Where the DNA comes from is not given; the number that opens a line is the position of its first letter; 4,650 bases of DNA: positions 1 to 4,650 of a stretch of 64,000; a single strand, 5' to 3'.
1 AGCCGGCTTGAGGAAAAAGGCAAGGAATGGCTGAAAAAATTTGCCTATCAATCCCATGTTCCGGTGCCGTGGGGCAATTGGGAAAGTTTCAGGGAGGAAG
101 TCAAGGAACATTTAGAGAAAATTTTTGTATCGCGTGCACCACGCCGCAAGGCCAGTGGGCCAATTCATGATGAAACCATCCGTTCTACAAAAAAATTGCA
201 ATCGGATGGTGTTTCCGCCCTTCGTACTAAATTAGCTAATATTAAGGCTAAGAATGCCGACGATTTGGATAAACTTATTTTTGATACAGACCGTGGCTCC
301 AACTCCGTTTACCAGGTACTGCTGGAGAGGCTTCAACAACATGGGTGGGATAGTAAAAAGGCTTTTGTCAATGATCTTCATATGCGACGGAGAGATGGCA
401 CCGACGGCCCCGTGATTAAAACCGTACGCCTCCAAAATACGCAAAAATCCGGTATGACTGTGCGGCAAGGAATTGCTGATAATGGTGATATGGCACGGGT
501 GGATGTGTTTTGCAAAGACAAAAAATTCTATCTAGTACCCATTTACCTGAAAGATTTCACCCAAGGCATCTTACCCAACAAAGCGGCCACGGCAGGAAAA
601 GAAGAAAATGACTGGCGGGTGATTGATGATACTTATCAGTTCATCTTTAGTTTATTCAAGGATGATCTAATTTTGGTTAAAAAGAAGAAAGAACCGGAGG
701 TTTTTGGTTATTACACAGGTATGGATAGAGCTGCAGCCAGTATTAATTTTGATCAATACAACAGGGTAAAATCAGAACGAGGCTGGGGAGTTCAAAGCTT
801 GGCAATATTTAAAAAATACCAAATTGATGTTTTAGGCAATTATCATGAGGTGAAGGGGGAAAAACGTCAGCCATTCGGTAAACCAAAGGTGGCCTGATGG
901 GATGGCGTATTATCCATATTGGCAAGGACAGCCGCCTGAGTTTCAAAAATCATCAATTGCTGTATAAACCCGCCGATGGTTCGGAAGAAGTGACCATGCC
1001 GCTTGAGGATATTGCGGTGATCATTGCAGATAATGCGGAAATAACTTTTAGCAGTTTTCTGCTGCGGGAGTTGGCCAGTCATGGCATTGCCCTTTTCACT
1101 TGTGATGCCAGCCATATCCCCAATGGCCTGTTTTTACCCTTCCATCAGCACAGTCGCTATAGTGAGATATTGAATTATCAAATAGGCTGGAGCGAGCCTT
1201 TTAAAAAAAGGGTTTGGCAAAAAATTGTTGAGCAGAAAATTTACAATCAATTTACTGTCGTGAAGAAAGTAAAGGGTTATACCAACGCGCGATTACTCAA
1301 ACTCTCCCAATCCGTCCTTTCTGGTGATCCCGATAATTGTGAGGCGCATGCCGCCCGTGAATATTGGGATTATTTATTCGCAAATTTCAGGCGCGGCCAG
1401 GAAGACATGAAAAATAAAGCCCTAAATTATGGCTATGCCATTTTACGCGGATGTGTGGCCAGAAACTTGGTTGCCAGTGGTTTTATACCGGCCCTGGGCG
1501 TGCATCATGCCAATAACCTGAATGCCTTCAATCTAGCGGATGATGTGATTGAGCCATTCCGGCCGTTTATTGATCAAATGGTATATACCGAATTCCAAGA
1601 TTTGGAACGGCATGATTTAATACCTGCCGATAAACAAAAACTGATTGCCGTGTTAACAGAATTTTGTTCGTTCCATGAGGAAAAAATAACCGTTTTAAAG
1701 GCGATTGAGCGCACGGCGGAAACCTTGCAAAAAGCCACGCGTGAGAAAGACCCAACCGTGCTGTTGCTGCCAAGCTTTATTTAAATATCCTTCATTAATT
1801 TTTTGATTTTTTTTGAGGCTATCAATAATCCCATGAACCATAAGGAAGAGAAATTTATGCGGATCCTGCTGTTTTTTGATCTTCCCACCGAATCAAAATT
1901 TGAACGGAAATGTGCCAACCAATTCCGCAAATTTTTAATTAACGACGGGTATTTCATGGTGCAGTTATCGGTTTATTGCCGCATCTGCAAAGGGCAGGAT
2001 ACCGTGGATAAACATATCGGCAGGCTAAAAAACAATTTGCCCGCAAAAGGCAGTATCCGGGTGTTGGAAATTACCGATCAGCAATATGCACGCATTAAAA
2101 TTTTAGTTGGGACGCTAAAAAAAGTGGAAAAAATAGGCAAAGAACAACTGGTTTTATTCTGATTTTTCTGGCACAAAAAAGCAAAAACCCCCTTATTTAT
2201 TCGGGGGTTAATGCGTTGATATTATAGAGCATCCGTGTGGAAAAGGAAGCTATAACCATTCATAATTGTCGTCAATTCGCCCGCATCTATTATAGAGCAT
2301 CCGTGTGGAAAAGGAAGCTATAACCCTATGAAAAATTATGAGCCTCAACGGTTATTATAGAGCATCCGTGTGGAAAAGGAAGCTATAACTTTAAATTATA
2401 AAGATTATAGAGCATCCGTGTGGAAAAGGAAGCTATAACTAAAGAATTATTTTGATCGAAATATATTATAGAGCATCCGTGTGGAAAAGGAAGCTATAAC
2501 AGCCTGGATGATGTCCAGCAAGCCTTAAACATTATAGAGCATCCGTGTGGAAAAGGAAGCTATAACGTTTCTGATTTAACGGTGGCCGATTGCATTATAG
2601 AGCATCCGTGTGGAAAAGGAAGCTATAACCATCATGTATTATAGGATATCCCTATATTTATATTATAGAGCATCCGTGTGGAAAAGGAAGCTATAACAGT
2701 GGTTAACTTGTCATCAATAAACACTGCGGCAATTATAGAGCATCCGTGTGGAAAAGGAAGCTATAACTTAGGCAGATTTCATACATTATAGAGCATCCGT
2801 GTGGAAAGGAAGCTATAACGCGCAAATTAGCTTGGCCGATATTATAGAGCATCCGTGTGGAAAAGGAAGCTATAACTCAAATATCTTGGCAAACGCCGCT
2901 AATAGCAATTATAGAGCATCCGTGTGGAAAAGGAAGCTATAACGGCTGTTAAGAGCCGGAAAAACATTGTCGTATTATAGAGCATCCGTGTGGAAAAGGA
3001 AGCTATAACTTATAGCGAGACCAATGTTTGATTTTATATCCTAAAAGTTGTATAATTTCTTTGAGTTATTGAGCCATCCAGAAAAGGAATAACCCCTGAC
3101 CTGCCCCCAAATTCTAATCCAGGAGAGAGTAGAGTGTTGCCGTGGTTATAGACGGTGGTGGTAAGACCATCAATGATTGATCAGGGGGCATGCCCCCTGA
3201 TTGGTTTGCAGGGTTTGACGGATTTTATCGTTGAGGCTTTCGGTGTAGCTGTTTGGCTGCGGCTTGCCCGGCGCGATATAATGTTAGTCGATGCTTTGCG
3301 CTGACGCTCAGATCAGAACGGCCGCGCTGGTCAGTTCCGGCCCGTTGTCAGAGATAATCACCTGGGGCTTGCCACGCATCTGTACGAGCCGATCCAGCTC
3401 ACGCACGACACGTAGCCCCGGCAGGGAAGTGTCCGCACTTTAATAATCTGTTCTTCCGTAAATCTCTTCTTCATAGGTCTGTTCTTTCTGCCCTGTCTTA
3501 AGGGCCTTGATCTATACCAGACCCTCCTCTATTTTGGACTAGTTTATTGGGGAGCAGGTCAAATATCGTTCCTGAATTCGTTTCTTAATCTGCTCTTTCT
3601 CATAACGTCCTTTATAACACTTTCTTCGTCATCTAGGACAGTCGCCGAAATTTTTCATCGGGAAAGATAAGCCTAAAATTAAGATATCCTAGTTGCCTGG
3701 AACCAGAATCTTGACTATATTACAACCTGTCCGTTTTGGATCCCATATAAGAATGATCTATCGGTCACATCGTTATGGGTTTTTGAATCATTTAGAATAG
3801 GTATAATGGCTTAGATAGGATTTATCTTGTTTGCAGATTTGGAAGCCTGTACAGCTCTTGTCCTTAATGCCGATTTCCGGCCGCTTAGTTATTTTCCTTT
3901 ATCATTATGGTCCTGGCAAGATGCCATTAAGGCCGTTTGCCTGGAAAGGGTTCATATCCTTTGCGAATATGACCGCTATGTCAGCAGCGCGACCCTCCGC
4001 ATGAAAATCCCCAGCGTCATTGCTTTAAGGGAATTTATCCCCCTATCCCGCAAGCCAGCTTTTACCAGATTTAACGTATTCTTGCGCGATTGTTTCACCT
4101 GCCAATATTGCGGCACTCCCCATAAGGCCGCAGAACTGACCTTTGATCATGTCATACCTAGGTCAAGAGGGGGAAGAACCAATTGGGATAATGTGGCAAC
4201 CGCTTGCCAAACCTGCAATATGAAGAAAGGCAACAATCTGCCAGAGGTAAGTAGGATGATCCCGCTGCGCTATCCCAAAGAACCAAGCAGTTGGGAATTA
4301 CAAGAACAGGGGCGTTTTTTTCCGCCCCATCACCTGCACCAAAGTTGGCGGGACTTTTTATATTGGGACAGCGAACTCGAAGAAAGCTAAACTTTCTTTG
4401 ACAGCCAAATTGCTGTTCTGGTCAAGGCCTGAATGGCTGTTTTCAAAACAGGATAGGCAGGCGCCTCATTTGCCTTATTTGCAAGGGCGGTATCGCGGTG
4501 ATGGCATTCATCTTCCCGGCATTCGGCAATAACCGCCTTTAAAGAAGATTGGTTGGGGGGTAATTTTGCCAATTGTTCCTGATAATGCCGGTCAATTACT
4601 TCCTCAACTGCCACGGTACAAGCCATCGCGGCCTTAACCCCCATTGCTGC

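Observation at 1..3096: Type II-C CRISPR-Cas locus with Neisseria-like repeats carrying an embedded TATAAT, implying repeat-internal promoters and crRNA transcription toward cas2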

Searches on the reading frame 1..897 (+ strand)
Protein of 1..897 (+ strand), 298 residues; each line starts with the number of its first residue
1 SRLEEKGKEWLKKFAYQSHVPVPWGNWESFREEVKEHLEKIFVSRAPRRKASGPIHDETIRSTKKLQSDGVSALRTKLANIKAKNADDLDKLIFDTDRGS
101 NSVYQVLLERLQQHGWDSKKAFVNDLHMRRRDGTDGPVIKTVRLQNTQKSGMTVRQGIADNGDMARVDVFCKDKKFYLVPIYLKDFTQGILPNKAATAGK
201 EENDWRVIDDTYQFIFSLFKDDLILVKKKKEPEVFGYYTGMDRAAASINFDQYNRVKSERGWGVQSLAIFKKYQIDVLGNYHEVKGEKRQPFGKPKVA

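Call 4: search_protein_families(library=pfam, proteins=[window:1-897:+], max_evalue=0.01)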
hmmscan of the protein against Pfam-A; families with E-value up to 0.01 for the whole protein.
window:1-897:+ (298 aa): 1 family
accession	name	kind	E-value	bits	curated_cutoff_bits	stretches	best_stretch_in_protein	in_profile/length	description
PF22131.1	CjCas9_PI_CTD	-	3.4e-06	27.7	21.9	1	221-254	1-35/76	CRISPR-associated endonuclease CjCas9 PI-CTD domain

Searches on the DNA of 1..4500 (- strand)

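Call 5: search_rna_families(source=window, start=1, end=4500, threshold=evalue, max_evalue=1, show_alignments=3)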
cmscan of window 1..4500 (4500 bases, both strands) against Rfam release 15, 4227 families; matches with E-value up to 1: 0.
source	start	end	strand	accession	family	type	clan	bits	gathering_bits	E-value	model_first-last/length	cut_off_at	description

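Call 32: search_dna_similar(query=window:2257-3009:-, collection=phages, mode=distant, max_evalue=1, max_rows=15)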
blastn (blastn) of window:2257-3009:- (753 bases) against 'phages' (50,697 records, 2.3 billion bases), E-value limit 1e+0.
Records with a match: 3; places in all: 3; records where one place covers at least 80% of the query: 0.
Best place of each record, by identity: 90-95% 3.
By first word of the organism name: Clostridium 2; Acinetobacter 1.
By host as written in the record: Clostridium difficile 2; Acinetobacter baumannii 1.
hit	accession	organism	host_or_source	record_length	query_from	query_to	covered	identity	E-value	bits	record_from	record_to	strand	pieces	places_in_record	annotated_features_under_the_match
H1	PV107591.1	Acinetobacter phage vB_AbaS_qsb1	Acinetobacter baumannii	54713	604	631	4%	92.9%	2e-1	43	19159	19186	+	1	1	hypothetical protein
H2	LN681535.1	Clostridium phage phiCD111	Clostridium difficile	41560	601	627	4%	92.6%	8e-1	41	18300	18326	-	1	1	Tail protein/endopeptidase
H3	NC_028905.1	Clostridium phage phiCD111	Clostridium difficile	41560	601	627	4%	92.6%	8e-1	41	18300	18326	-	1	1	tail protein with peptidase activity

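Call 33: search_dna_similar(query=window:2257-3009:-, collection=plasmids, mode=distant, max_evalue=1, max_rows=15)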
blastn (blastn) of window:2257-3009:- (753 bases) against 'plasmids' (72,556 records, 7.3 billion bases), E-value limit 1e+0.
Records with a match: 2; places in all: 2; records where one place covers at least 80% of the query: 0.
Best place of each record, by identity: 90-95% 2.
By first word of the organism name: Bacillus 1; Shewanella 1.
By predicted mobility (MOB-suite, as given by PLSDB): conjugative 2.
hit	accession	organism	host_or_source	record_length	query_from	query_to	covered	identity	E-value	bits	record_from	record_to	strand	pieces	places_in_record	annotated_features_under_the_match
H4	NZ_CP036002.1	Bacillus mycoides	cell culture,soil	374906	56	647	25%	90.8%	6e-2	265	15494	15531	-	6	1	SEC-C metal-binding domain-containing protein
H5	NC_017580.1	Shewanella baltica OS117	-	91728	170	200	4%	90.3%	7e-1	44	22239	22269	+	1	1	none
